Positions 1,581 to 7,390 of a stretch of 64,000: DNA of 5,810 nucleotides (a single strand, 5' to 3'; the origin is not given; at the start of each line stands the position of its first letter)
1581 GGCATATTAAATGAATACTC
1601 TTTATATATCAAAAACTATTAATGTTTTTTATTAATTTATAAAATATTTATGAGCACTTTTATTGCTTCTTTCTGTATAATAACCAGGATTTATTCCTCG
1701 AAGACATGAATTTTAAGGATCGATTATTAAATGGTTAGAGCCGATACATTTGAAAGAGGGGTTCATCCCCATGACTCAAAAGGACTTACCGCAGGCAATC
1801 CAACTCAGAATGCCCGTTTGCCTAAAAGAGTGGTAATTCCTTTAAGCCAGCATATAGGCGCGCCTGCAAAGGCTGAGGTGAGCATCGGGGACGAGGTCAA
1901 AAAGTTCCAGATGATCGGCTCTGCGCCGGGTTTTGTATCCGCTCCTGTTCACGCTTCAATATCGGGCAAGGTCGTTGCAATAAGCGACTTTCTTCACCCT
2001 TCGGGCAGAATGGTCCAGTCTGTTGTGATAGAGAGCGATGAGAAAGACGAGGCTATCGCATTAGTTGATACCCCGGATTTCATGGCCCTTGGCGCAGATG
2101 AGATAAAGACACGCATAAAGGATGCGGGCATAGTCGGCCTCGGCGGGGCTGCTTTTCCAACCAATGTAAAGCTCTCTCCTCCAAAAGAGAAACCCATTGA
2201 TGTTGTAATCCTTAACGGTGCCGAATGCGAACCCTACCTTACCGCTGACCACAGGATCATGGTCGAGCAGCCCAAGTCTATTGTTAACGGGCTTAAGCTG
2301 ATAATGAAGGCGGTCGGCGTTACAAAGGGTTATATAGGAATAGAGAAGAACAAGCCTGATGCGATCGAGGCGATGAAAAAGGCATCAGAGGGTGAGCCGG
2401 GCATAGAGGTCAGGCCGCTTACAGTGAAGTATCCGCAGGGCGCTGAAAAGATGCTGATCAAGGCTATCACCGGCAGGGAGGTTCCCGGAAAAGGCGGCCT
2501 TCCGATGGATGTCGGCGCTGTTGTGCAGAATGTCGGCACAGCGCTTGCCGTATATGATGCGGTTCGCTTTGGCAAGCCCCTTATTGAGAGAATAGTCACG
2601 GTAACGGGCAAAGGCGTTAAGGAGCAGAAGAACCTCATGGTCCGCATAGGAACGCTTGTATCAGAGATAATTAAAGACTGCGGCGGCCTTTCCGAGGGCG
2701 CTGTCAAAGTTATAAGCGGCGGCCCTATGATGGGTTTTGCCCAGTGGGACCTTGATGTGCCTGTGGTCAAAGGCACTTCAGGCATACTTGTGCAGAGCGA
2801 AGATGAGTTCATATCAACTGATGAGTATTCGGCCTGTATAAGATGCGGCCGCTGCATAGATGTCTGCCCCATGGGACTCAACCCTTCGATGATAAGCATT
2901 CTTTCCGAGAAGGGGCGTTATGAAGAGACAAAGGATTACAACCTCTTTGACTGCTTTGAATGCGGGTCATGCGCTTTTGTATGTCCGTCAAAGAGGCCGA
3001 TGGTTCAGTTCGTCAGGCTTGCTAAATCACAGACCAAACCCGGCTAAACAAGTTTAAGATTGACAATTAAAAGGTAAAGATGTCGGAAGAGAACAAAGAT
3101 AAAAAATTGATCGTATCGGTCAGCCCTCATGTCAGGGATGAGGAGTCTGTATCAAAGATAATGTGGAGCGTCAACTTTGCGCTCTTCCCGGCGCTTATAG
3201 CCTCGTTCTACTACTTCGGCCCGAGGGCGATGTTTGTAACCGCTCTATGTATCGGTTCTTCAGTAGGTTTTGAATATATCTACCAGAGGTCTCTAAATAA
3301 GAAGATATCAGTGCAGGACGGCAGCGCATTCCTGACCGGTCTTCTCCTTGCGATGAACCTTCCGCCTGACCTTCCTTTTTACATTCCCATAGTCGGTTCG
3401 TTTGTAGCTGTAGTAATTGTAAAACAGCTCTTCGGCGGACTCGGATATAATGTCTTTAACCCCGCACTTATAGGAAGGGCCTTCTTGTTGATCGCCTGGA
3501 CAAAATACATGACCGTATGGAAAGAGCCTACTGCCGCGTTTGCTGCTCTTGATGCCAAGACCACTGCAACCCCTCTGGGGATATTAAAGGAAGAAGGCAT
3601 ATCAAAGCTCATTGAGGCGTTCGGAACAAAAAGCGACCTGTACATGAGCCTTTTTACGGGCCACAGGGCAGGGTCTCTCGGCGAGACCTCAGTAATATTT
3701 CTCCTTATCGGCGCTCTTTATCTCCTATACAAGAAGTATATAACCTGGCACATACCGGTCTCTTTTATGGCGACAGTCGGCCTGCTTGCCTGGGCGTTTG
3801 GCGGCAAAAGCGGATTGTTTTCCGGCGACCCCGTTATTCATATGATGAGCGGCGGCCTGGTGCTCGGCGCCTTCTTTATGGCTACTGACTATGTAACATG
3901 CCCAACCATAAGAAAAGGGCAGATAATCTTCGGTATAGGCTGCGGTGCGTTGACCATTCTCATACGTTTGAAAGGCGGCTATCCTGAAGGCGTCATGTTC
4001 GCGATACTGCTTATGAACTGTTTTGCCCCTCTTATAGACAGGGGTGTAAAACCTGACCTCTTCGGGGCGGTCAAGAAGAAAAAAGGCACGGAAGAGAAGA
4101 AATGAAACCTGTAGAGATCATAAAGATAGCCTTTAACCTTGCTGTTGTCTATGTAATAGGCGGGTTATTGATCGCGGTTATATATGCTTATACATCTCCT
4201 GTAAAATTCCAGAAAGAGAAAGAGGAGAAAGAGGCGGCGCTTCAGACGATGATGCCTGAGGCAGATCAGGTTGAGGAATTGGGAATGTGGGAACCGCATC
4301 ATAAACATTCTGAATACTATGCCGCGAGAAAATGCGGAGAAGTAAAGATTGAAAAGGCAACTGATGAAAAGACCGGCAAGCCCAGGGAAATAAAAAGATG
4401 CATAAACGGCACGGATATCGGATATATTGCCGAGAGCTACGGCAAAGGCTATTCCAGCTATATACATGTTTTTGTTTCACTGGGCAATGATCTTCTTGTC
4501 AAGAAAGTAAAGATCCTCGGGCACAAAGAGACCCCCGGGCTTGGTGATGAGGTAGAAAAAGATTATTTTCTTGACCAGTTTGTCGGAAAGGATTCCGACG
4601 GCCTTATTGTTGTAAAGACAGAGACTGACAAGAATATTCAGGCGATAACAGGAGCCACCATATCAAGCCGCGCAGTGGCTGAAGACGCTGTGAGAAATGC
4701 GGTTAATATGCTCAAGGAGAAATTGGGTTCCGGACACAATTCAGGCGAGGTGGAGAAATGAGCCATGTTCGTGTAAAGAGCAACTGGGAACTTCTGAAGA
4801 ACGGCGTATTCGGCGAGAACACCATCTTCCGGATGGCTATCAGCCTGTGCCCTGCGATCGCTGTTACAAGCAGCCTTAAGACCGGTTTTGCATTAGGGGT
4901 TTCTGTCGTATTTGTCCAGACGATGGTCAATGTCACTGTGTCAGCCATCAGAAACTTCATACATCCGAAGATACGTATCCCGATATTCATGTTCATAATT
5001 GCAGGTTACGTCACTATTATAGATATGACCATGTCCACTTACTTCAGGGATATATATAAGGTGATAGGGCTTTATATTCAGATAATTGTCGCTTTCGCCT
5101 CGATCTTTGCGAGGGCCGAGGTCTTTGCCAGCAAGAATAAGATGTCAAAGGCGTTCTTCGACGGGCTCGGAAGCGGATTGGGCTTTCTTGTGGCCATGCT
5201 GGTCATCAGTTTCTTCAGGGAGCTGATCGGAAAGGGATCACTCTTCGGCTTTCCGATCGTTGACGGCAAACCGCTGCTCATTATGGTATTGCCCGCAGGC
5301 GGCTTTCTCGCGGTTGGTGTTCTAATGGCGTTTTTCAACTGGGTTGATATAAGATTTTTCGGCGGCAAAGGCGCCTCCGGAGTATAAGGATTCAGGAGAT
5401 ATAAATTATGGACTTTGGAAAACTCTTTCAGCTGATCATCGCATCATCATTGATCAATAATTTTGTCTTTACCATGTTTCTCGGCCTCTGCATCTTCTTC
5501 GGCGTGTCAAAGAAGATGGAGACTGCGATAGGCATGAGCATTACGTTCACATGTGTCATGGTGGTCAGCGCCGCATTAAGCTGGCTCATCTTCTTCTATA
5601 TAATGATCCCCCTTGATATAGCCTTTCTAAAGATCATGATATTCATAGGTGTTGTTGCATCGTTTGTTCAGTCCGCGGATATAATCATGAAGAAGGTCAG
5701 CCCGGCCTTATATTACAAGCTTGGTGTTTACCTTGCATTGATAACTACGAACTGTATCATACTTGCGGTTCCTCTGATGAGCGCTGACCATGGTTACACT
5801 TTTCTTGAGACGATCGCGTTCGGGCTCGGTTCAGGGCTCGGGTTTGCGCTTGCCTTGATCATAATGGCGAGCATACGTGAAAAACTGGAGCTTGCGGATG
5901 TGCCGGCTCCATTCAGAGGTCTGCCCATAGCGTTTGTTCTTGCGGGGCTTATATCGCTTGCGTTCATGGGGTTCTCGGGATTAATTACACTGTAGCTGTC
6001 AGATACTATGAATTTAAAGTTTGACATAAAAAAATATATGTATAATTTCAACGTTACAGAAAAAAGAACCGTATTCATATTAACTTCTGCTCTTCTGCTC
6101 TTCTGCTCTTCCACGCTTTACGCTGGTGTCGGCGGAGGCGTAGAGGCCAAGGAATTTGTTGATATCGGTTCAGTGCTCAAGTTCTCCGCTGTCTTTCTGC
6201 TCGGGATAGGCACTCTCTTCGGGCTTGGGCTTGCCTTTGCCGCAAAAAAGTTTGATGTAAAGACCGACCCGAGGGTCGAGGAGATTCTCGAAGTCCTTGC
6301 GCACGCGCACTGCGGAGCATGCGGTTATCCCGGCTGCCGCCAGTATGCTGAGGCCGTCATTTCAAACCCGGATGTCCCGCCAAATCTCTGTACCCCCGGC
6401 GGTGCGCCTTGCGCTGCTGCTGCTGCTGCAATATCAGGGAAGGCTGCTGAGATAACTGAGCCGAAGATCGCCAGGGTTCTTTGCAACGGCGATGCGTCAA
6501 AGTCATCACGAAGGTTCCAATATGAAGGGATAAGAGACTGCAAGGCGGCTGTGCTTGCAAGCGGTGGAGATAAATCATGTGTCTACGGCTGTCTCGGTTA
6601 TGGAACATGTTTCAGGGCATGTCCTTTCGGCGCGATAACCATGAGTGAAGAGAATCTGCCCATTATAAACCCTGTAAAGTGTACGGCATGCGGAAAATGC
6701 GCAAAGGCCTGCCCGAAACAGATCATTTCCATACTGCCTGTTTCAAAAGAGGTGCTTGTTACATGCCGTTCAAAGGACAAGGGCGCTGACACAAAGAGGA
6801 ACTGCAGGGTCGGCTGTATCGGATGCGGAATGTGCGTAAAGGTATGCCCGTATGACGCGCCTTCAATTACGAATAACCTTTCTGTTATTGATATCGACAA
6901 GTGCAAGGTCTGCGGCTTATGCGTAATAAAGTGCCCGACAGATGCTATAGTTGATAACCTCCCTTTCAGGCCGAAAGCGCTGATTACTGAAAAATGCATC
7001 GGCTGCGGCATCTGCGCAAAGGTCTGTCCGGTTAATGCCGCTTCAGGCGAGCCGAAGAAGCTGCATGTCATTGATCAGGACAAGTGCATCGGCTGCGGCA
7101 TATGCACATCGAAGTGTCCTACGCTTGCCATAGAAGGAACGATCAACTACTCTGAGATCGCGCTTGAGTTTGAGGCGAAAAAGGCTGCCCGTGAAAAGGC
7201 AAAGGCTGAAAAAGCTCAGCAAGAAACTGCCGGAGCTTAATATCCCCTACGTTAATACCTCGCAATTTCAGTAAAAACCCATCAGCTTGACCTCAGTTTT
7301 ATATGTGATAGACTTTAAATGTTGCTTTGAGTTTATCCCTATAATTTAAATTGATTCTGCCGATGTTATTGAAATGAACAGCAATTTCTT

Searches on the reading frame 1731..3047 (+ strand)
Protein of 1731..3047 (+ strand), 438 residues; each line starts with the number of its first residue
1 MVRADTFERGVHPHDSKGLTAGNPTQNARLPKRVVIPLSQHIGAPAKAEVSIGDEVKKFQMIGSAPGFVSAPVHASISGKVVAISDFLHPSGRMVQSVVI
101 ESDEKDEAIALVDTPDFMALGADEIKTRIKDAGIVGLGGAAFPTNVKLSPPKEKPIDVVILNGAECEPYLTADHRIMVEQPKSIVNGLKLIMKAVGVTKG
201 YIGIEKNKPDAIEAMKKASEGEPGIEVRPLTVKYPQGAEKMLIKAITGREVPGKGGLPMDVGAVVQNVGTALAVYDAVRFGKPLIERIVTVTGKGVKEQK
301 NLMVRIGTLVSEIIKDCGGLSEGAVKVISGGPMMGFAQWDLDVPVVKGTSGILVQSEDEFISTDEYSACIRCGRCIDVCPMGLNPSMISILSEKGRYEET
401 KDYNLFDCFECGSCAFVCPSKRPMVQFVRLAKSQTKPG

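Call 74: search_protein_families(library=pfam, proteins=[window:1731-3047:+], max_evalue=0.00001)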
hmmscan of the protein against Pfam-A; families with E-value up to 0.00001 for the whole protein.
window:1731-3047:+ (438 aa): 11 families
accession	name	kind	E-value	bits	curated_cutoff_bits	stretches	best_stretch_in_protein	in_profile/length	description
PF01512.22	Complex1_51K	-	2.6e-55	186.9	31.2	1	129-275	1-149/150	Nuo51 FMN-binding domain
PF13375.12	RnfC_N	-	2.3e-33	114.7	25.6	1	6-105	2-101/101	RnfC Barrel sandwich hybrid domain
PF10531.15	SLBB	-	2.3e-11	43.8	27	1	288-337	1-55/55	SLBB domain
PF13237.11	Fer4_10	-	2.2e-09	37.5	25.5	1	365-419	5-53/53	4Fe-4S dicluster domain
PF13534.11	Fer4_17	-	5.8e-09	36.8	22.2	0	363-384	40-61/61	4Fe-4S dicluster domain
PF12838.12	Fer4_7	-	9.5e-09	36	27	1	369-421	2-51/52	4Fe-4S dicluster domain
PF13187.11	Fer4_9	-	1.2e-08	35.3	27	1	368-421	1-50/52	4Fe-4S dicluster domain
PF13183.11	Fer4_8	-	7.7e-08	33.2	27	1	366-421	2-67/68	4Fe-4S dicluster domain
PF00037.32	Fer4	-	2e-07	31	21.1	0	366-382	5-21/24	4Fe-4S binding domain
PF12797.12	Fer4_2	-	4.7e-07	29.8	24.5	0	365-380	6-21/22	4Fe-4S binding domain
PF13746.11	Fer4_18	-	5.1e-06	27.1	27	0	357-383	49-75/114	4Fe-4S dicluster domain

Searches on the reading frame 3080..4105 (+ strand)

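Call 74: search_protein_families(library=pfam, proteins=[window:3080-4105:+], max_evalue=0.00001)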
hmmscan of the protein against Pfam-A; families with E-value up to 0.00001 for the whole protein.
window:3080-4105:+ (341 aa): 1 family
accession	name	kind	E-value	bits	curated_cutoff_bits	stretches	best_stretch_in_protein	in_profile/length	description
PF03116.20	NQR2_RnfD_RnfE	-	1.6e-118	395.9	27.7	1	12-329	2-296/296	NQR2, RnfD, RnfE family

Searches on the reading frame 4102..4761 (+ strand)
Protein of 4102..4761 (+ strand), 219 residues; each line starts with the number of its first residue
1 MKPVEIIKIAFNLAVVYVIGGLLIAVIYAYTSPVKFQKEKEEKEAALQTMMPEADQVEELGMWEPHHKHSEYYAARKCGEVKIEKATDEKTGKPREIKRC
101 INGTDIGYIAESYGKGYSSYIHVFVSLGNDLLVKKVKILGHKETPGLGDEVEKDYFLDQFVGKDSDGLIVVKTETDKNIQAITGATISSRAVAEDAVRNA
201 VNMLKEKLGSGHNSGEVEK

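Call 74: search_protein_families(library=pfam, proteins=[window:4102-4761:+], max_evalue=0.00001)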
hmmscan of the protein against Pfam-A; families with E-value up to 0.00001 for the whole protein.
window:4102-4761:+ (219 aa): 1 family
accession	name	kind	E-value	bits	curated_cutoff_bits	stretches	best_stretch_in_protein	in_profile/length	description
PF04205.19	FMN_bind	-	1.7e-15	57.8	22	1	116-201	1-76/77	FMN-binding domain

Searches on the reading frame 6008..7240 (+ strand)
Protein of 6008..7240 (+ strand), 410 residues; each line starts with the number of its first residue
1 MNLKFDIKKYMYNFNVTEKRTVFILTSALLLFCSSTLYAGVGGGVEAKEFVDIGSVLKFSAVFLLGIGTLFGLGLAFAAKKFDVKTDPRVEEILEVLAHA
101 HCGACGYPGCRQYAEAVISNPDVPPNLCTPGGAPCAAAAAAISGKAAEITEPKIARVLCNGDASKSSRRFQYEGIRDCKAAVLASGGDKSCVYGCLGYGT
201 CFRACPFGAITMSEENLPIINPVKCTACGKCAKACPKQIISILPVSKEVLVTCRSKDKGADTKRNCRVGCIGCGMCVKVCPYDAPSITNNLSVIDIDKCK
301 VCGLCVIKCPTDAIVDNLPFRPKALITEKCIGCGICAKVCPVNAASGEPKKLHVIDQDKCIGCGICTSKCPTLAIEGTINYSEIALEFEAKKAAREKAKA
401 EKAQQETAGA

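Call 74: search_protein_families(library=pfam, proteins=[window:6008-7240:+], max_evalue=0.00001)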
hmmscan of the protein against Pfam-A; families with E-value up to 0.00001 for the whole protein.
window:6008-7240:+ (410 aa): 14 families
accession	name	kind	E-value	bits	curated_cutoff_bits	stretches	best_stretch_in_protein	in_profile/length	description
PF00037.32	Fer4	-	2.5e-36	122.5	21.1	3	354-376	2-24/24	4Fe-4S binding domain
PF12838.12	Fer4_7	-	7.2e-26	90.9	27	4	329-372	1-50/52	4Fe-4S dicluster domain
PF13237.11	Fer4_10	-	1.2e-25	89.6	25.5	2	327-371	6-53/53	4Fe-4S dicluster domain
PF12837.12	Fer4_6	-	9.1e-25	85.8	25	1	354-375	3-24/24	4Fe-4S binding domain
PF14697.11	Fer4_21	-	8.8e-23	80.6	35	2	327-373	4-55/59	4Fe-4S dicluster domain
PF13187.11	Fer4_9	-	3.8e-22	78.5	27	3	329-374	1-51/52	4Fe-4S dicluster domain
PF12797.12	Fer4_2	-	1.1e-18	66.2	24.5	1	354-372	4-22/22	4Fe-4S binding domain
PF13484.11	Fer4_16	-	2.3e-18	67.2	30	1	224-282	1-65/66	4Fe-4S double cluster binding domain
PF12800.12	Fer4_4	-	4.4e-13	48.7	24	0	270-283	4-17/17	4Fe-4S binding domain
PF25160.1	LdpA_Fe-S-bd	-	7e-13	48.6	27.6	0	305-344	9-42/49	LdpA Fe-S cluster-binding domain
PF13183.11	Fer4_8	-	1e-12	48.8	27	0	358-390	3-35/68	4Fe-4S dicluster domain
PF13534.11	Fer4_17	-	4.7e-11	43.5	22.2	0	224-283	1-59/61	4Fe-4S dicluster domain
PF12798.12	Fer4_3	-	1.2e-09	38.7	27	0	270-284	1-15/15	4Fe-4S binding domain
PF04060.18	FeS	-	6e-09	35.9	23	1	99-130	3-33/33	Putative Fe-S cluster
